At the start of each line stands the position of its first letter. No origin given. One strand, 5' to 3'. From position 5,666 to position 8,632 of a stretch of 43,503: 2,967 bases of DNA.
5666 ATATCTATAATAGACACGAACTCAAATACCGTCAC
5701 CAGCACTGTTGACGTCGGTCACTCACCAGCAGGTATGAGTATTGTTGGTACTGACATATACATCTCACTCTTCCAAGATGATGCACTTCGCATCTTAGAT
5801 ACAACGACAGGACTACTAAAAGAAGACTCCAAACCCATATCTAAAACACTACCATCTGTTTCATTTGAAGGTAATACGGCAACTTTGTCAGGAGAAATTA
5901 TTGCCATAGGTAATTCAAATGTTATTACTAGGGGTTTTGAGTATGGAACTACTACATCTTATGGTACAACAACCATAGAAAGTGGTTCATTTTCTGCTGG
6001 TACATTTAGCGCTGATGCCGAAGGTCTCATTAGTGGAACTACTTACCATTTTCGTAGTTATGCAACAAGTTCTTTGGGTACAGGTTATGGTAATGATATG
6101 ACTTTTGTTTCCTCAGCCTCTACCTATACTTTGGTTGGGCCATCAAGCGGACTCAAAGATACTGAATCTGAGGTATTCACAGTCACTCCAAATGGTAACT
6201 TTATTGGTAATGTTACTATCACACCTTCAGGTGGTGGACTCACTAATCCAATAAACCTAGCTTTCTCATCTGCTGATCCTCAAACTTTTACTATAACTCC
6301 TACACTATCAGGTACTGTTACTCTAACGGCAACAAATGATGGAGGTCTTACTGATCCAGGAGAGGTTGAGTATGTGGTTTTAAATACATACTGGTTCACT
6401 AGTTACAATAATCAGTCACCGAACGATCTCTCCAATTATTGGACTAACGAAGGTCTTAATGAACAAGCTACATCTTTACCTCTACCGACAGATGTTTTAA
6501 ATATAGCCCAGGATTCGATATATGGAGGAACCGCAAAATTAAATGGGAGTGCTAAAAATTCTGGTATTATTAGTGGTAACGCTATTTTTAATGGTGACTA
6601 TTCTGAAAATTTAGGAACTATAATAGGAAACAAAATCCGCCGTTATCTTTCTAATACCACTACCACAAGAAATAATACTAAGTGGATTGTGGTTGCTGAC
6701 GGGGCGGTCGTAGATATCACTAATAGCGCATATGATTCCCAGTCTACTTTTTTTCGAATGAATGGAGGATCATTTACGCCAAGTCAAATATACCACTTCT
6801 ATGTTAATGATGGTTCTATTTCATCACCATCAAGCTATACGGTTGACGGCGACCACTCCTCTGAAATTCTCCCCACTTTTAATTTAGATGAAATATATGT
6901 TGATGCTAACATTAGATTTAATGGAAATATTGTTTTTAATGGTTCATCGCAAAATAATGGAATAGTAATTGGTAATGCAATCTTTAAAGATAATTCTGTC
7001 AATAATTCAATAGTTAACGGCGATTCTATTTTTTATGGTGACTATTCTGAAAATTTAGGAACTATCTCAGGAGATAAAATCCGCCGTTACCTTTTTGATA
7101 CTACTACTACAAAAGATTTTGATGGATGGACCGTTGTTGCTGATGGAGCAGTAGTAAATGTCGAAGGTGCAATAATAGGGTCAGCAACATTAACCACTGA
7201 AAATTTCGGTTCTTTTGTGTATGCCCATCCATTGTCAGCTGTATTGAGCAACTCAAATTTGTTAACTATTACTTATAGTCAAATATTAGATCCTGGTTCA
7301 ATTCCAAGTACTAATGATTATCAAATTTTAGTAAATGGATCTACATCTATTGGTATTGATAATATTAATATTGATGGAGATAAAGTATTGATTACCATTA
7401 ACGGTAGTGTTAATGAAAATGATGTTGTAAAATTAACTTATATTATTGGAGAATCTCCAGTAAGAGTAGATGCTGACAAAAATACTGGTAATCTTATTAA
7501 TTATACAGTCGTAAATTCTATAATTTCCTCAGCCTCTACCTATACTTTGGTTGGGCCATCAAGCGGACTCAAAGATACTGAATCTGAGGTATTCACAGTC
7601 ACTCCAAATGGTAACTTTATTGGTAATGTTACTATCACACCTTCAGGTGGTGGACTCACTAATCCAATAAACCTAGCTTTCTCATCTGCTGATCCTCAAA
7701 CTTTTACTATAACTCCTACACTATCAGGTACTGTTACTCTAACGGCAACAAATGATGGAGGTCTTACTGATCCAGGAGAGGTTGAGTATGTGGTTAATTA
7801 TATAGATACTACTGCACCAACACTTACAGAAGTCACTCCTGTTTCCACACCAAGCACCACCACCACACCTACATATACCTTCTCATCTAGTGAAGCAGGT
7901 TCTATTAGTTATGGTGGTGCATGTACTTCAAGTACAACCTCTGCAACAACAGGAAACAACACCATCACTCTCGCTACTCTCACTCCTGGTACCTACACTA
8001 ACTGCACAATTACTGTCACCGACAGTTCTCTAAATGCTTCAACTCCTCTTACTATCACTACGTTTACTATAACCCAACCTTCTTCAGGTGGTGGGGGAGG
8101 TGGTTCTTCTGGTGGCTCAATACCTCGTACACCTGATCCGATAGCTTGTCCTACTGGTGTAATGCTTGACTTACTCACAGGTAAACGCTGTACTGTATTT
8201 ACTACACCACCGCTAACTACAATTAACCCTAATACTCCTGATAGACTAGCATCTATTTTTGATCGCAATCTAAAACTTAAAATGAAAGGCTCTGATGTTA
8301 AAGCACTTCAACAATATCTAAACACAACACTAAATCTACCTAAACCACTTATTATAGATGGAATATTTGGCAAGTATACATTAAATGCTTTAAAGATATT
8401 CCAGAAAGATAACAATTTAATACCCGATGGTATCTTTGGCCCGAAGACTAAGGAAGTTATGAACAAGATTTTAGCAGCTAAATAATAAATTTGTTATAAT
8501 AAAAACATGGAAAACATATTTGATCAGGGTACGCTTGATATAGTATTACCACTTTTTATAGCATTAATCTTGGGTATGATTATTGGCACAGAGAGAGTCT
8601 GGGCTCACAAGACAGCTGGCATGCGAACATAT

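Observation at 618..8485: Operon of two giant secreted YVTN beta-propeller proteins ending in peptidoglycan-binding domains: candidate surface or host-contact apparatus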

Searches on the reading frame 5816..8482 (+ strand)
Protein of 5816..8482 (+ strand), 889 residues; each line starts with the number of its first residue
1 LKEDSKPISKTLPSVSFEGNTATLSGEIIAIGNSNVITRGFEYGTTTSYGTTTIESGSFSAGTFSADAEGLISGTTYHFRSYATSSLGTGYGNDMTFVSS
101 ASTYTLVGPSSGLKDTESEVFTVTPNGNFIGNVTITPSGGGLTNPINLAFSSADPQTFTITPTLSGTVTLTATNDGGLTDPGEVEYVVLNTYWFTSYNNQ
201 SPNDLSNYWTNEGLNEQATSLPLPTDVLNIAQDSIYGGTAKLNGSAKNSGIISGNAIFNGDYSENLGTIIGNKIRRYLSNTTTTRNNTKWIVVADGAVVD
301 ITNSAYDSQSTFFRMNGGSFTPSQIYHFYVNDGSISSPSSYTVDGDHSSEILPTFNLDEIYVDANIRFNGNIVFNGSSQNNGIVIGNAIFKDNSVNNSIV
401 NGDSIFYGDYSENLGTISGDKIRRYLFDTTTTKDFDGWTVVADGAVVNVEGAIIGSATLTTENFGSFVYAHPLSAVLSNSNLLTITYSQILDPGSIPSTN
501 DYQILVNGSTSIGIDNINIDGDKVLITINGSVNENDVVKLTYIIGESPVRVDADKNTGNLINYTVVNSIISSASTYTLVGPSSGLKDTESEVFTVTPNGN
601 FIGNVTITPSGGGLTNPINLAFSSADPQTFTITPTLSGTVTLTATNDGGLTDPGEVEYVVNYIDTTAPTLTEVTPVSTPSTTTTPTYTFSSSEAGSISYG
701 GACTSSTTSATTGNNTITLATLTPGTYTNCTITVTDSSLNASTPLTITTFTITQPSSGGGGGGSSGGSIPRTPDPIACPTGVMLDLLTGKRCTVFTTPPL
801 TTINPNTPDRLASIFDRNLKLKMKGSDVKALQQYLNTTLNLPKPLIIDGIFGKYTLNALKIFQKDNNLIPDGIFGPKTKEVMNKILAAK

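Call 29: find_homologous_proteins(query=window:5816-8482:+, max_evalue=0.00001)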
Query seq(889 aa) (889 aa): 507 proteins with E <= 0.00001 among 8000 candidates; the best 120 are listed.
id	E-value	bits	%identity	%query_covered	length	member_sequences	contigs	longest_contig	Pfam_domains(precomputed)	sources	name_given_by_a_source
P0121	4.5e-118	414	47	11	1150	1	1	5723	PF01471.24,PF02012.27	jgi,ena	-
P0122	2.4e-80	289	38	10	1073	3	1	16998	PF25059.2,PF00041.28,PF16656.12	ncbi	-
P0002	1.6e-78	283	41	31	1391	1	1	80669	PF01471.24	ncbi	-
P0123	4.0e-72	262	35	12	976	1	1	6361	PF16655.13,PF23376.2,PF26232.1,PF02018.24,PF00041.28,PF26747.1,PF16656.12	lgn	-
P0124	3.0e-71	259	38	9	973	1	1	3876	PF16655.13,PF23376.2,PF26232.1,PF00041.28,PF16656.12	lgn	-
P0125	7.6e-71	258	40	10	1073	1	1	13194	PF25059.2,PF17964.8,PF00041.28,PF16656.12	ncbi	-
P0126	3.8e-70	256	38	24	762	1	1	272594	PF06280.19,PF14200.13,PF16139.13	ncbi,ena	-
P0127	6.2e-69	252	48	13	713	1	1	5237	PF17425.9,PF25059.2,PF14200.13,PF00041.28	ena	-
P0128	9.3e-67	244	58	11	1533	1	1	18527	PF26182.1,PF10102.15,PF02368.25,PF13088.13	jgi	jgi:hypothetical protein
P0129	1.0e-66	244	43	11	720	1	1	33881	PF16655.13,PF25059.2,PF23376.2,PF25077.2,PF00041.28,PF16656.12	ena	-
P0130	4.5e-61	226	38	12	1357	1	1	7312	PF16655.13,PF25059.2,PF23376.2,PF25788.3,PF22433.4,PF00041.28,PF16656.12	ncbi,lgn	-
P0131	1.1e-60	224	37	31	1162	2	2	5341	PF25059.2,PF13472.13,PF01471.24,PF00041.28,PF00657.29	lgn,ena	-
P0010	1.9e-59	220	53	20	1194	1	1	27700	PF23748.2,PF21783.3,PF25210.2,PF01471.24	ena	-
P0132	3.9e-59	219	47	9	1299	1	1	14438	PF25059.2,PF25852.1,PF01471.24,PF02012.27,PF15902.13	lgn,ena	-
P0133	9.0e-59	218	40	9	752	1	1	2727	PF16655.13,PF23376.2,PF00041.28,PF16656.12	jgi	jgi:hypothetical protein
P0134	2.0e-58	217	42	13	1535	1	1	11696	PF16655.13,PF25059.2,PF23376.2,PF25788.3,PF00041.28,PF16656.12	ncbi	-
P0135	8.8e-57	211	45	11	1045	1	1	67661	PF16655.13,PF16974.12,PF25059.2,PF23376.2,PF13385.14,PF17546.7,PF00041.28,PF26747.1,PF10179.16,PF16656.12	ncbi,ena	-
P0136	4.2e-55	206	45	10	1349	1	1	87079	PF13431.13,PF16655.13,PF13414.13,PF13428.13,PF16656.12,PF14559.13,PF13371.13,PF00515.35,PF13424.13,PF21033.5,PF07705.18,PF13432.13,PF13181.13,PF00041.28,PF07719.24,PF13174.13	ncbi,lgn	-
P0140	3.4e-53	200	43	11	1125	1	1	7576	PF16655.13,PF25059.2,PF23376.2,PF25788.3,PF22433.4,PF09294.17,PF00041.28,PF10179.16,PF16656.12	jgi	jgi:phosphodiesterase/alkaline phosphatase D-like protein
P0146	2.0e-48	184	46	9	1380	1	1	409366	PF09603.16,PF16655.13,PF16974.12,PF25059.2,PF07603.18,PF25562.3,PF22433.4,PF00041.28,PF16656.12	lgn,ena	-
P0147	3.1e-47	180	48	10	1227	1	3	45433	PF17170.11,PF01436.28,PF25021.2,PF06739.18,PF01471.24,PF08450.19,PF16656.12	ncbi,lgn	-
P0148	2.0e-46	177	57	5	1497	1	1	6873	PF09603.16,PF16655.13,PF16974.12,PF25059.2,PF07603.18,PF00041.28,PF26747.1,PF10179.16,PF16656.12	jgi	jgi:uncharacterized protein (TIGR02145 family)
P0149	9.1e-45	172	43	11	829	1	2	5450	PF09603.16,PF16655.13,PF25059.2,PF23376.2,PF17546.7,PF24489.2,PF00041.28,PF10179.16,PF16656.12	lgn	-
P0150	1.2e-44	171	43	9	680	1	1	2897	PF16655.13,PF00041.28,PF16656.12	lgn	-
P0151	1.7e-44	171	45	8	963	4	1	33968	PF16655.13,PF23376.2,PF00041.28,PF16656.12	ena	-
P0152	2.6e-44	170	39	13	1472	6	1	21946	PF09603.16,PF16655.13,PF25059.2,PF07603.18,PF25562.3,PF00041.28,PF26747.1,PF10179.16,PF16656.12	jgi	jgi:uncharacterized protein (TIGR02145 family)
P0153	5.0e-44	169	48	9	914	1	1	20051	PF16655.13,PF25059.2,PF23376.2,PF25788.3,PF22433.4,PF00041.28,PF16656.12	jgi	jgi:phosphodiesterase/alkaline phosphatase D-like protein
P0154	8.9e-44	168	38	13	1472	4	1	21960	PF16655.13,PF25059.2,PF23376.2,PF26232.1,PF21466.4,PF00041.28,PF10179.16,PF16656.12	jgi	-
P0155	2.3e-43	167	36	14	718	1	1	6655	PF16655.13,PF25059.2,PF23376.2,PF02018.24,PF00041.28,PF16656.12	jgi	jgi:phosphodiesterase/alkaline phosphatase D-like protein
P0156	3.2e-43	167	43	10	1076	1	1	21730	PF16655.13,PF25059.2,PF07603.18,PF24489.2,PF00041.28,PF16656.12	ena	-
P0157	1.8e-42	164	42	11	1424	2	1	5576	PF16655.13,PF00801.27,PF25059.2,PF23376.2,PF25788.3,PF00041.28,PF18911.7,PF16656.12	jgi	jgi:hypothetical protein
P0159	3.7e-42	163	46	10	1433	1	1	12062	PF09603.16,PF16974.12,PF25059.2,PF23376.2,PF00041.28,PF26747.1,PF10179.16,PF16656.12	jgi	jgi:uncharacterized protein (TIGR02145 family)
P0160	7.4e-42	162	35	13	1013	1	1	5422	PF16655.13,PF14312.13,PF23376.2,PF00041.28,PF26747.1,PF16656.12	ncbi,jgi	jgi:hypothetical protein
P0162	2.1e-40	157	39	11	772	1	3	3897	PF16655.13,PF25059.2,PF23376.2,PF07603.18,PF22433.4,PF00041.28,PF16656.12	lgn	-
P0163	4.4e-39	153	42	10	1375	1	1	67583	PF09603.16,PF16655.13,PF16974.12,PF25059.2,PF23376.2,PF07603.18,PF00041.28,PF16656.12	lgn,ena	-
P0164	2.8e-38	150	59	6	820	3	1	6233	PF09603.16,PF16655.13,PF25059.2,PF23376.2,PF00041.28,PF16656.12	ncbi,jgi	-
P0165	3.0e-38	150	45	11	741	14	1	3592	PF16655.13,PF25059.2,PF23376.2,PF13385.14,PF25788.3,PF22433.4,PF24489.2,PF00041.28,PF16656.12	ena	-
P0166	4.6e-38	149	36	11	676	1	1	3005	PF16655.13,PF00041.28,PF16656.12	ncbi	-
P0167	6.5e-38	149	39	14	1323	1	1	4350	PF16655.13,PF25059.2,PF23376.2,PF00041.28,PF16656.12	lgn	-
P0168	1.2e-37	148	46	10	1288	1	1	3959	PF09603.16,PF16655.13,PF16974.12,PF25059.2,PF00041.28,PF26747.1,PF10179.16,PF16656.12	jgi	jgi:uncharacterized protein (TIGR02145 family)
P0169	4.9e-37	146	50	9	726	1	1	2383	PF16655.13,PF25059.2,PF23376.2,PF25788.3,PF22433.4,PF24489.2,PF00041.28,PF16656.12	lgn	-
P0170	2.7e-36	144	56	9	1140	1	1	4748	PF09603.16,PF16655.13,PF25059.2,PF23376.2,PF13385.14,PF00041.28,PF10179.16,PF16656.12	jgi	jgi:uncharacterized protein (TIGR02145 family)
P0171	3.2e-36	143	45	9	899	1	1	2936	PF16655.13,PF14219.12,PF00041.28,PF16656.12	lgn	-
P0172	2.2e-35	141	29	26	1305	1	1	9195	PF16655.13,PF17425.9,PF25059.2,PF23376.2,PF25788.3,PF00041.28,PF16656.12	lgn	-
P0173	3.7e-35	140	55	7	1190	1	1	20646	PF28033.1,PF21605.4,PF25059.2,PF16893.12,PF01471.24,PF00041.28,PF16656.12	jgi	-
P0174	4.4e-35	140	42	10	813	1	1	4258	PF09603.16,PF16655.13,PF25059.2,PF16893.12,PF00041.28,PF16656.12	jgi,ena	-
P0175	4.7e-35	140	45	10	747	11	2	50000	PF16655.13,PF25059.2,PF23376.2,PF13385.14,PF25788.3,PF22433.4,PF00041.28,PF16656.12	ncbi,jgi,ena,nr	ncbi:MAG TPA: hypothetical protein PLE74_05685 [Candidatus Cloacimonadota bacterium]|nr:hypothetical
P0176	2.5e-34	137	42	9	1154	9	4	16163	PF16655.13,PF16656.12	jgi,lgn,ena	-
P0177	2.7e-34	137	35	10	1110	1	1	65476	PF16655.13,PF16974.12,PF25059.2,PF23376.2,PF00041.28,PF10179.16,PF16656.12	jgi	jgi:hypothetical protein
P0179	1.4e-33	135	46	11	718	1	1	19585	PF09603.16,PF16655.13,PF25059.2,PF00041.28,PF16656.12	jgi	jgi:uncharacterized protein (TIGR02145 family)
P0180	3.3e-33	133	42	11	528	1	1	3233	PF16655.13,PF16974.12,PF25059.2,PF00041.28,PF16656.12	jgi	jgi:uncharacterized protein YegP (UPF0339 family)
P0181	3.9e-33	133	43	10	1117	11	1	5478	PF16655.13,PF25059.2,PF23376.2,PF16893.12,PF00041.28,PF16656.12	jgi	jgi:phosphodiesterase/alkaline phosphatase D-like protein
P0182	4.1e-33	133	49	9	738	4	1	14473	PF16655.13,PF25059.2,PF23376.2,PF13385.14,PF25788.3,PF22433.4,PF24489.2,PF00041.28,PF16656.12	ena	-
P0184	1.1e-32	132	47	8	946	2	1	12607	PF16655.13,PF16656.12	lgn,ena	-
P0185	2.0e-32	131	42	10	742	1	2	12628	PF16655.13,PF25059.2,PF23376.2,PF13385.14,PF25788.3,PF22433.4,PF24489.2,PF00041.28,PF16656.12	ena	-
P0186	2.3e-32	131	56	7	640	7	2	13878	PF16655.13,PF25059.2,PF13385.14,PF24489.2,PF00041.28,PF16656.12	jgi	jgi:YHS domain-containing protein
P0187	4.0e-32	130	42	13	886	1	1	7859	PF16655.13,PF10670.16,PF07705.18,PF22544.3,PF00041.28,PF16656.12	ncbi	ncbi:CARDB domain-containing protein, partial [Chloroflexota bacterium]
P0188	6.7e-32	129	46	10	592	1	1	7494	PF16655.13,PF25059.2,PF00041.28,PF16656.12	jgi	jgi:hypothetical protein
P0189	6.8e-32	129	36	14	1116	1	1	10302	PF16655.13,PF22352.3,PF25059.2,PF23376.2,PF25788.3,PF17964.8,PF00041.28,PF00082.28,PF26747.1,PF16656.12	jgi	jgi:phosphodiesterase/alkaline phosphatase D-like protein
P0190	8.1e-32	129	53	9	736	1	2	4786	PF09603.16,PF16655.13,PF25059.2,PF00041.28,PF16656.12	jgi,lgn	jgi:uncharacterized protein (TIGR02145 family)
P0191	9.8e-32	129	30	21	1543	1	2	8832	PF09603.16,PF16655.13,PF25059.2,PF23376.2,PF00041.28,PF10179.16,PF16656.12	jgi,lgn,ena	-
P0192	3.1e-31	127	39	11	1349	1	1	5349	PF16655.13,PF22148.2,PF25059.2,PF23376.2,PF17964.8,PF02010.22,PF00041.28,PF00082.28,PF16656.12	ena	-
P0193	3.6e-31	127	48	9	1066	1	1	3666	PF16655.13,PF00656.28,PF00041.28,PF16656.12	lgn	-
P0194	5.8e-31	126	40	14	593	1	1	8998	PF16655.13,PF25059.2,PF23376.2,PF00041.28,PF16656.12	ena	-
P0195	7.5e-31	126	39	9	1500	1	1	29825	PF16655.13,PF00041.28,PF16656.12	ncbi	-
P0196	1.1e-30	125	48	9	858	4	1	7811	PF16655.13,PF00041.28,PF16656.12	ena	-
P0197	1.9e-30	124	35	13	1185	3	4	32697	PF16655.13,PF25059.2,PF23376.2,PF25077.2,PF25788.3,PF16874.12,PF00041.28,PF16656.12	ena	-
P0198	2.2e-30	124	46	12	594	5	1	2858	PF16655.13,PF25059.2,PF23376.2,PF00041.28,PF16656.12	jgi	jgi:hypothetical protein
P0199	2.4e-30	124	41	14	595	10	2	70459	PF16655.13,PF25059.2,PF00041.28,PF16656.12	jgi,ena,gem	-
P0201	5.1e-30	123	49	9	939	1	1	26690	PF16655.13,PF26747.1,PF16656.12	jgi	jgi:hypothetical protein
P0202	5.9e-30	123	40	14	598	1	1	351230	PF16655.13,PF25059.2,PF00041.28,PF16656.12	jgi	jgi:hypothetical protein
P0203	9.3e-30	122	44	12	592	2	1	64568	PF16655.13,PF25059.2,PF00041.28,PF16656.12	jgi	jgi:hypothetical protein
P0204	1.0e-29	122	45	10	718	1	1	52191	PF09603.16,PF16655.13,PF25059.2,PF00041.28,PF16656.12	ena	-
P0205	1.4e-29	121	47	9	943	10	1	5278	PF16655.13,PF00041.28,PF16656.12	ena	-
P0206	1.4e-29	121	44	10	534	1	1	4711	PF16655.13,PF25059.2,PF23376.2,PF21466.4,PF22433.4,PF24489.2,PF00041.28,PF16656.12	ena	-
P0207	1.6e-29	121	39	14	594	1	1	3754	PF16655.13,PF25059.2,PF00041.28,PF16656.12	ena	-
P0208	1.8e-29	121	50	12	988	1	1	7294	PF03640.21,PF01471.24,PF00041.28,PF16656.12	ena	-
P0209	2.5e-29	121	43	10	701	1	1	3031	PF16655.13,PF23376.2,PF00041.28,PF26747.1,PF16656.12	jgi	jgi:hypothetical protein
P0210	2.6e-29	120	40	14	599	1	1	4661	PF16655.13,PF25059.2,PF00041.28,PF16656.12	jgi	jgi:hypothetical protein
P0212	3.6e-29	120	34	14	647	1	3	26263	PF09603.16,PF16655.13,PF25059.2,PF00041.28,PF16656.12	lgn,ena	-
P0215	8.3e-29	119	45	10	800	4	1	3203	PF16655.13,PF25059.2,PF23376.2,PF08677.17,PF16893.12,PF00041.28,PF26747.1,PF16656.12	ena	-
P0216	8.3e-29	119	42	12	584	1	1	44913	PF16655.13,PF25059.2,PF23376.2,PF00041.28,PF16656.12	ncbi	-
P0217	8.5e-29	119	36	11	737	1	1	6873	PF16655.13,PF25059.2,PF00041.28,PF16656.12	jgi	jgi:hypothetical protein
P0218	1.3e-28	118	46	9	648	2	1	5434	PF16655.13,PF25059.2,PF13385.14,PF00041.28,PF16656.12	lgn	-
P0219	1.5e-28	118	41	14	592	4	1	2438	PF16655.13,PF25059.2,PF00041.28,PF16656.12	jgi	jgi:hypothetical protein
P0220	2.9e-28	117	41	14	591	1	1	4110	PF16655.13,PF25059.2,PF00041.28,PF16656.12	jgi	-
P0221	3.3e-28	117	43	12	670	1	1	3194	PF16655.13,PF25059.2,PF07603.18,PF00041.28,PF16656.12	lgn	-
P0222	3.4e-28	117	47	8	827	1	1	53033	PF16655.13,PF00801.27,PF25059.2,PF00404.25,PF23376.2,PF00041.28,PF18911.7,PF16656.12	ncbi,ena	-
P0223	4.0e-28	117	42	10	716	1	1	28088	PF16655.13,PF17425.9,PF25059.2,PF23376.2,PF00041.28,PF16656.12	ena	-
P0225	5.4e-28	116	42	14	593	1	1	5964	PF16655.13,PF25059.2,PF00041.28,PF16656.12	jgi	jgi:hypothetical protein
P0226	5.7e-28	116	37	14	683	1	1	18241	PF16655.13,PF22352.3,PF25059.2,PF23376.2,PF00353.26,PF00041.28,PF16656.12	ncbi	-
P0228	1.0e-27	115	38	14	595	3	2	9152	PF16655.13,PF25059.2,PF00041.28,PF16656.12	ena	-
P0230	1.3e-27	115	39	14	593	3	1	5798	PF16655.13,PF25059.2,PF00041.28,PF16656.12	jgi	jgi:hypothetical protein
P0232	1.8e-27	114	39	13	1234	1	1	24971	PF07679.23,PF16655.13,PF25059.2,PF23376.2,PF13927.13,PF00041.28,PF16656.12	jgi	jgi:pimeloyl-ACP methyl ester carboxylesterase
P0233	2.1e-27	114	41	13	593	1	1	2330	PF16655.13,PF25059.2,PF23376.2,PF00041.28,PF16656.12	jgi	jgi:hypothetical protein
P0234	2.4e-27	114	38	14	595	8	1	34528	PF16655.13,PF25059.2,PF00041.28,PF16656.12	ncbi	ncbi:MAG TPA: hypothetical protein VIL98_16075 [Gaiellaceae bacterium]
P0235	2.6e-27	114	43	11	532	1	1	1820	PF16655.13,PF25059.2,PF00041.28,PF16656.12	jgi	jgi:hypothetical protein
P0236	2.9e-27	114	41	14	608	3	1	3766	PF16655.13,PF25059.2,PF00041.28,PF16656.12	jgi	jgi:hypothetical protein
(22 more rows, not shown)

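Call 67: search_solved_structures(query=window:5822-8482:+, max_evalue=0.01)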
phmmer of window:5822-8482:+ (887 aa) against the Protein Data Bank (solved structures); distinct sequences matched with E-value up to 0.01: 2.
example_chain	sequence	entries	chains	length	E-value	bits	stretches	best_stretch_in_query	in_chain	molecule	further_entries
7rum_A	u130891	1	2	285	2e-07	33.1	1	817-877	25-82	Endolysin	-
5nm7_G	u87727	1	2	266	0.002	19.9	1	815-879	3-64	Peptidoglycan-binding domain 1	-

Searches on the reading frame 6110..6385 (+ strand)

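Call 11: search_protein_families(library=pfam, proteins=[window:6110-6385:+], max_evalue=1)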
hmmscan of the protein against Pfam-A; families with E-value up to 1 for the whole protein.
seq(92 aa): 3 families
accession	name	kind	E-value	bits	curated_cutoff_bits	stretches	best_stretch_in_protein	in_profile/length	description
PF06280.18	fn3_5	-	0.012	16.7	27.6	1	16-78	57-104/112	Fn3-like domain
PF02369.22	Big_1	-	0.02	15.4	34.9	1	18-86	19-90/93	Bacterial Ig-like domain (group 1)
PF17892.7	Cadherin_5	-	0.24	11.7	26.5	0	16-38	56-78/98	Cadherin-like domain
